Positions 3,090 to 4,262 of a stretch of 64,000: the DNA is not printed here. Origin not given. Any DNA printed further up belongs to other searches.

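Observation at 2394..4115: IspH fused to a UbiA-like polytopic membrane domain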

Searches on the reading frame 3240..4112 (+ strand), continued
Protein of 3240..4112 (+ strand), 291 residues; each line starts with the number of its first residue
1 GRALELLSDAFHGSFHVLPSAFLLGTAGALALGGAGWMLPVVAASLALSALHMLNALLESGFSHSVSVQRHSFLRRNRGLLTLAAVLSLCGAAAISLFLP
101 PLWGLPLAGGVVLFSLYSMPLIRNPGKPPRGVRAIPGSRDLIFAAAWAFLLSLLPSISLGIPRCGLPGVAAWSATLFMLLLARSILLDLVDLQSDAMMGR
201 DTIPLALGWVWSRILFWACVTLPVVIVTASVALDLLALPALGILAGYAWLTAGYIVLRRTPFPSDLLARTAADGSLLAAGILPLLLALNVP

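Call 75: search_protein_families(library=ncbifam, alignment_id=A4, max_evalue=0.001)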
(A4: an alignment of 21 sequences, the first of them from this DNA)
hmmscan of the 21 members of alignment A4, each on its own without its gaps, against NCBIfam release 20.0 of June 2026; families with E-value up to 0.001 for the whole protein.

A. member 1, seq(288 aa): 0 families

B. families by the number of members that match (of 21 scanned): 19 families
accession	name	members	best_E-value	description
NF010117.0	PRK13591.1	20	4.4e-14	prenyltransferase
NF009521.0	PRK12882.1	19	2e-11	geranylgeranylglycerol-phosphate geranylgeranyltransferase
NF009513.0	PRK12872.1-3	19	3.7e-10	prenyltransferase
NF009512.0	PRK12872.1-1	18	2.8e-11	geranylgeranylglycerol-phosphate geranylgeranyltransferase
NF009523.0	PRK12884.1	16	6.1e-11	prenyltransferase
NF009522.0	PRK12883.1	15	1.7e-08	geranylgeranylglycerol-phosphate geranylgeranyltransferase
NF004751.0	PRK06080.1-3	10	2.9e-05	1,4-dihydroxy-2-naphthoate polyprenyltransferase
NF004749.0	PRK06080.1-1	8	6.2e-08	1,4-dihydroxy-2-naphthoate polyprenyltransferase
NF005742.0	PRK07566.1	7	1.7e-09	chlorophyll synthase ChlG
NF009525.0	PRK12887.1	6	2.3e-05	homogentisate phytyltransferase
NF004750.0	PRK06080.1-2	6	4.1e-05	1,4-dihydroxy-2-naphthoate polyprenyltransferase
TIGR01476.1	chlor_syn_BchG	4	2.4e-07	(bacterio)chlorophyll synthase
NF009511.0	PRK12871.1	2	0.00025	prenyltransferase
TIGR00751.1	menA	2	0.0004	1,4-dihydroxy-2-naphthoate octaprenyltransferase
NF004753.0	PRK06080.1-5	2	0.00047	1,4-dihydroxy-2-naphthoate polyprenyltransferase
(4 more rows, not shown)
